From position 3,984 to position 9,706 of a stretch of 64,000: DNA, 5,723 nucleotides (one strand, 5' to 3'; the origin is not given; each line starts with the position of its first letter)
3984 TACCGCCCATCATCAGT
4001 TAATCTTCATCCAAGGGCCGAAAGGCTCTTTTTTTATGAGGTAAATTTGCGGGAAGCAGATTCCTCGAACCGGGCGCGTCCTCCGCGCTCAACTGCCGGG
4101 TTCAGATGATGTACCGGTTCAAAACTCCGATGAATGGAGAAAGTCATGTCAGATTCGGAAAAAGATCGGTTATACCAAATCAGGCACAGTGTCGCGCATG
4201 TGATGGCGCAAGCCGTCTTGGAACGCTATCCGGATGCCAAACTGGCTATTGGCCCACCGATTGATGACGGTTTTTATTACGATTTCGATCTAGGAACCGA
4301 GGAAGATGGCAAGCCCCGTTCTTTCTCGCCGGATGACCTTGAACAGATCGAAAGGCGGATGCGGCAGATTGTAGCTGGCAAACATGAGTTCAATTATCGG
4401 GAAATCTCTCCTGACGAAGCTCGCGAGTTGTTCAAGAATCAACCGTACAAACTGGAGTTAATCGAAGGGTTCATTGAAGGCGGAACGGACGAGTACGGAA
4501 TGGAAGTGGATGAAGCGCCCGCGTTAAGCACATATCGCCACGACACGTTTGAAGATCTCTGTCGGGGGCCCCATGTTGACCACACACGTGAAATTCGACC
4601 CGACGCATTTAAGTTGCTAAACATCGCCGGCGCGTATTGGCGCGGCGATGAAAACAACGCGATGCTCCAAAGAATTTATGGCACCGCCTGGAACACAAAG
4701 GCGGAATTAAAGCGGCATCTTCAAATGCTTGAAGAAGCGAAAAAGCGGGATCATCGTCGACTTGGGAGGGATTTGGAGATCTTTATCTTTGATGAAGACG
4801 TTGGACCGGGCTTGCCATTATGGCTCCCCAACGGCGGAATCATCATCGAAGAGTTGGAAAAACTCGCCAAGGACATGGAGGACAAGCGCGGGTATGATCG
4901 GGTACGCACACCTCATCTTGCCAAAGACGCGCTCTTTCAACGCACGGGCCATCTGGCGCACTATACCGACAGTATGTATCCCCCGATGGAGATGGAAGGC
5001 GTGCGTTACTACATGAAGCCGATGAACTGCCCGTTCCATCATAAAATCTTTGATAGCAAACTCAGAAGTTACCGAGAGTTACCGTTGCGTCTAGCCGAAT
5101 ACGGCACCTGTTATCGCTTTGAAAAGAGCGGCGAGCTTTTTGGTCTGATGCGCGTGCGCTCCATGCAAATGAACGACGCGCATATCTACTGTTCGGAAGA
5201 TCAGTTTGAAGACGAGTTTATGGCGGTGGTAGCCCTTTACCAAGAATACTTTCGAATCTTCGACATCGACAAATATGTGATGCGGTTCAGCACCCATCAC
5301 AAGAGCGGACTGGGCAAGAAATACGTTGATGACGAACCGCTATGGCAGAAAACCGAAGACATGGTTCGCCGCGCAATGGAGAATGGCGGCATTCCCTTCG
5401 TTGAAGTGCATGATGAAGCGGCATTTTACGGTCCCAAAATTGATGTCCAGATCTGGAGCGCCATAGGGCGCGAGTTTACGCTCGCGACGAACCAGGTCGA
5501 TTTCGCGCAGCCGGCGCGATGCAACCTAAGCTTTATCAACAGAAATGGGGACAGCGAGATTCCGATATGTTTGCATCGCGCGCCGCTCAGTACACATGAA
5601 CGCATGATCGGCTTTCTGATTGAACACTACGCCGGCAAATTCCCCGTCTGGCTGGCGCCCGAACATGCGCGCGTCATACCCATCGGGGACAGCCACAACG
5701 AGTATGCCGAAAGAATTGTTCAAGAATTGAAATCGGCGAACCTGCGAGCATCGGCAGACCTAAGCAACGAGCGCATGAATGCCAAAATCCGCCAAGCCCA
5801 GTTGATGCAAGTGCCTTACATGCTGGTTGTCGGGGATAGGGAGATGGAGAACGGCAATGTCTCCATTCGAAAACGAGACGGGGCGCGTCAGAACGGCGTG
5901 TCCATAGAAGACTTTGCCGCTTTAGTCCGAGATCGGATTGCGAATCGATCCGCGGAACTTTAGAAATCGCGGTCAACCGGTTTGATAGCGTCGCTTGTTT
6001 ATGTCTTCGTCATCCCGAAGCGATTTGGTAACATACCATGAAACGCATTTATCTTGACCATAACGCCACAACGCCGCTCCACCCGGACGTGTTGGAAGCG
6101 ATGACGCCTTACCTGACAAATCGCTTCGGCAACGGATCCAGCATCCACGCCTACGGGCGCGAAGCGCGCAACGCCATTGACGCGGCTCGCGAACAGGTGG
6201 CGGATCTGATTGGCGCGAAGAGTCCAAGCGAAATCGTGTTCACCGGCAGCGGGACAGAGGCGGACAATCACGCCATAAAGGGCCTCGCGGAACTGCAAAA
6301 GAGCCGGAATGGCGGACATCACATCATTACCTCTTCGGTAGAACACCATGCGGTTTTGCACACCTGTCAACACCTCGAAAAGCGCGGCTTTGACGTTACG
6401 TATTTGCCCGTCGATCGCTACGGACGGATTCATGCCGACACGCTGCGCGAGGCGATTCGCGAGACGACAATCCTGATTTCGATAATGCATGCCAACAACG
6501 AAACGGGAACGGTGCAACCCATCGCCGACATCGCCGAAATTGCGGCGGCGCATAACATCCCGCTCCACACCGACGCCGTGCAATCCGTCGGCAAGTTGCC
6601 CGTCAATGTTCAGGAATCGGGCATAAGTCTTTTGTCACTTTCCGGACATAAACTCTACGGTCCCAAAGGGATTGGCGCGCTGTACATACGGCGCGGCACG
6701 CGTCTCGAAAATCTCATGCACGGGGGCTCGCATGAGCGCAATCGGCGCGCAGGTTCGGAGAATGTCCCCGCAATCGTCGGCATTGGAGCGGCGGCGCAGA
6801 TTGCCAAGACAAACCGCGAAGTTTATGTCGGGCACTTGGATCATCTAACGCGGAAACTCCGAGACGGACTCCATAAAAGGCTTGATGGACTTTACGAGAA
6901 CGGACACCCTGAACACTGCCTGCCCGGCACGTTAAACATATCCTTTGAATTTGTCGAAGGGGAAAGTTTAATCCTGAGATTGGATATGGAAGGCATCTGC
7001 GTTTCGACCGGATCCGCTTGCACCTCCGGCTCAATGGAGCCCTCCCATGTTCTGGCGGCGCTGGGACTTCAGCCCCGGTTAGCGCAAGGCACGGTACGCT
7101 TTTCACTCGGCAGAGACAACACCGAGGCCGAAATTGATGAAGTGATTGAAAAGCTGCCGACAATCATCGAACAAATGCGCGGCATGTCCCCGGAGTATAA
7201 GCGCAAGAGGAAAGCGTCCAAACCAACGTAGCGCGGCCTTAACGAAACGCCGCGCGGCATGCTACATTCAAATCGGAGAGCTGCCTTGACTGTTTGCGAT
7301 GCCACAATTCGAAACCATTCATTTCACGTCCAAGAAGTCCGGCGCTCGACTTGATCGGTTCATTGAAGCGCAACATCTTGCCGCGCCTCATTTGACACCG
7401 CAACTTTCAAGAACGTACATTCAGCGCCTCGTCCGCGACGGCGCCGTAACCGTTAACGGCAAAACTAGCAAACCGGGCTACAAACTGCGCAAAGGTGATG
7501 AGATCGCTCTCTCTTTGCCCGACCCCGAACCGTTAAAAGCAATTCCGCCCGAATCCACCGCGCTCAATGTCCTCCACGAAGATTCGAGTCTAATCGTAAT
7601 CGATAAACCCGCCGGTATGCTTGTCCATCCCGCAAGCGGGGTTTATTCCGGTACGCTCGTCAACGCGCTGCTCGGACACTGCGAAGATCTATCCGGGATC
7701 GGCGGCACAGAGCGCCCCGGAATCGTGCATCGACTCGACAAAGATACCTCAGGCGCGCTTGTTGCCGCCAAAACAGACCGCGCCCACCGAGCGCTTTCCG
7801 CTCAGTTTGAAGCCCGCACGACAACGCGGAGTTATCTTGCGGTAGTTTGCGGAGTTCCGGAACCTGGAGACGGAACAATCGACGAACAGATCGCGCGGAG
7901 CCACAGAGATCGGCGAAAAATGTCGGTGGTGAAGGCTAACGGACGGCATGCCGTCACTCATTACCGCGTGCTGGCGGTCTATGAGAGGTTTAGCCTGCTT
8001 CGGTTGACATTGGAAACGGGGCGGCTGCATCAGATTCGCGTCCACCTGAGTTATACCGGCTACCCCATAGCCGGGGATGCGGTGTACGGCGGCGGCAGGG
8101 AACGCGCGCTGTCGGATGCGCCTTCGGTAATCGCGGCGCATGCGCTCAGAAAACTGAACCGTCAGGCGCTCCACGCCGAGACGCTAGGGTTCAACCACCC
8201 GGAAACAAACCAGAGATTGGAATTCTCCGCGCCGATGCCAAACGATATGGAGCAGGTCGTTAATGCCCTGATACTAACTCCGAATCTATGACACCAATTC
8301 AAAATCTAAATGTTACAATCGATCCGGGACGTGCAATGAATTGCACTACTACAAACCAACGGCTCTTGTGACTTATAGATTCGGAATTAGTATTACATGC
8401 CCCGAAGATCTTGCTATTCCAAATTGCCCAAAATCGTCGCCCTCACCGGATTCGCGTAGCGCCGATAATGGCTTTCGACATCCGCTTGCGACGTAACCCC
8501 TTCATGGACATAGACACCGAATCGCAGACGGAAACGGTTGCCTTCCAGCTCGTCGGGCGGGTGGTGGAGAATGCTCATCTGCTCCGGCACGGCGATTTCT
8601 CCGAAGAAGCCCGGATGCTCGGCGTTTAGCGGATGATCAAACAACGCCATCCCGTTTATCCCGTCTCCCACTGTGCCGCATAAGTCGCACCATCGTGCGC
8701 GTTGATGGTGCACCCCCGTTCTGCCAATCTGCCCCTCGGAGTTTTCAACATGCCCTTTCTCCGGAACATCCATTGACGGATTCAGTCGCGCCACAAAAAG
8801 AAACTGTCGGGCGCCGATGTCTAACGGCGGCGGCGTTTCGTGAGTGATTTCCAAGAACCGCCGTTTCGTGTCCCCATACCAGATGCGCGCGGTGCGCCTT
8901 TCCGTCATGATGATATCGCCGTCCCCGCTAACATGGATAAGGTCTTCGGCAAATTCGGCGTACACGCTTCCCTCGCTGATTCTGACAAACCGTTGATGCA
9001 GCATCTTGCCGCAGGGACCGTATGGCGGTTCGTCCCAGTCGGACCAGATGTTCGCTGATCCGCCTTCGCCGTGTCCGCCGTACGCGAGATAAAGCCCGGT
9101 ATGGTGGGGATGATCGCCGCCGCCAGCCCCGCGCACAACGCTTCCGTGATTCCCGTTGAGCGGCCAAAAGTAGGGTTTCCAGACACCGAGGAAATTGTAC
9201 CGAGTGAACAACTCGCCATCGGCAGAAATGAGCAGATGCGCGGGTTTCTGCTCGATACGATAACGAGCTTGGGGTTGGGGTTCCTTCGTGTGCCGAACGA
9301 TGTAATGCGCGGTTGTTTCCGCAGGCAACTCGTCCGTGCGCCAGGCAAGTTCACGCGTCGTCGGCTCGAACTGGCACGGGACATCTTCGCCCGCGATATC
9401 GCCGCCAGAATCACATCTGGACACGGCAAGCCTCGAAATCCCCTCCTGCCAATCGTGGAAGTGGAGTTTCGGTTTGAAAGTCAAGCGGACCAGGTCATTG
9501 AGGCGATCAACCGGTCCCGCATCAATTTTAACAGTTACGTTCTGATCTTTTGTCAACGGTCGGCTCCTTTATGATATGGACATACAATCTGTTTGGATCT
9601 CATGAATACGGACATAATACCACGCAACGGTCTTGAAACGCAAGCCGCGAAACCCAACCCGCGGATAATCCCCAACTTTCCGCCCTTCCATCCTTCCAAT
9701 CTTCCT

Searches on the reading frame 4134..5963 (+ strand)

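Call 76: search_protein_families(library=pfam, proteins=[window:4134-5963:+], max_evalue=0.001)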
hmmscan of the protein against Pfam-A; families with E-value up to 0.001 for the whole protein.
window:4134-5963:+ (609 aa): 3 families
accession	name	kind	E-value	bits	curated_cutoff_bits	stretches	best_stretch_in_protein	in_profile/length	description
PF00587.30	tRNA-synt_2b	-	3.4e-38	131.9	29.3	1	290-499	9-179/179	tRNA synthetase class II core domain (G, H, P, S and T)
PF03129.25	HGTP_anticodon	-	6.1e-26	90.8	21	1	512-600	2-93/94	Anticodon binding domain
PF07973.19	tRNA_SAD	-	1.9e-13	50.6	24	1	132-182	2-44/44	Threonyl and Alanyl tRNA synthetase second additional domain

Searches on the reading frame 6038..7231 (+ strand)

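Call 76: search_protein_families(library=pfam, proteins=[window:6038-7231:+], max_evalue=0.001)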
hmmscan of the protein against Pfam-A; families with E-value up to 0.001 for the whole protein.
window:6038-7231:+ (397 aa): 4 families
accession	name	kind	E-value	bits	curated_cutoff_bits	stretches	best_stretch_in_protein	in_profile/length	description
PF00266.25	Aminotran_5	-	1.7e-87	294.2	21.5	1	4-368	1-370/371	Aminotransferase class-V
PF01212.27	Beta_elim_lyase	-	9.6e-09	35.4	27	1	47-180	34-169/288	Beta-eliminating lyase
PF01041.23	DegT_DnrJ_EryC1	-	2.1e-05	24.4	19.8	1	65-185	41-151/360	DegT/DnrJ/EryC1/StrS aminotransferase family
PF01053.26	Cys_Met_Meta_PP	-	0.00018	20.6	27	1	30-182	37-176/381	Cys/Met metabolism PLP-dependent enzyme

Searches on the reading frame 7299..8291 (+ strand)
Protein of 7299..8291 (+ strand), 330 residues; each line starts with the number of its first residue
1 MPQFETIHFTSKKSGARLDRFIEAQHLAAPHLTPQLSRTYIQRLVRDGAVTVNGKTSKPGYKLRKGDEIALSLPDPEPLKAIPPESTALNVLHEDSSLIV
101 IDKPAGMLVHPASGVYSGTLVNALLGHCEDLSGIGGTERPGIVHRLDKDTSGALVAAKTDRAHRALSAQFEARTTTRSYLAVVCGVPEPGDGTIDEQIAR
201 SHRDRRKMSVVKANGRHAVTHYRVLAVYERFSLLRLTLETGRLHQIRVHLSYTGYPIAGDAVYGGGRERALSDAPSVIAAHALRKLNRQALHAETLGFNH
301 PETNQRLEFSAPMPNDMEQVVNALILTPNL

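Call 76: search_protein_families(library=pfam, proteins=[window:7299-8291:+], max_evalue=0.001)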
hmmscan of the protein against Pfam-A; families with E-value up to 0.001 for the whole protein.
window:7299-8291:+ (330 aa): 2 families
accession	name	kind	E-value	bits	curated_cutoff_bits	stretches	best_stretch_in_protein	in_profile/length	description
PF00849.27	PseudoU_synth_2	-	3.3e-35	122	26.8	1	98-251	2-151/152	RNA pseudouridylate synthase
PF01479.30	S4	-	2e-09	37.5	22.8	1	34-69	12-48/48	S4 domain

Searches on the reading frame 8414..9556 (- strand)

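Call 76: search_protein_families(library=pfam, proteins=[window:8414-9556:-], max_evalue=0.001)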
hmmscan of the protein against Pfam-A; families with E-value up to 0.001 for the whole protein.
window:8414-9556:- (380 aa): 1 family
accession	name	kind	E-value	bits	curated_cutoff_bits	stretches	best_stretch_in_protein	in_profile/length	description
PF14100.11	DUF6807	-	8.1e-34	117.9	27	1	110-364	4-269/270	Family of unknown function (DUF6807)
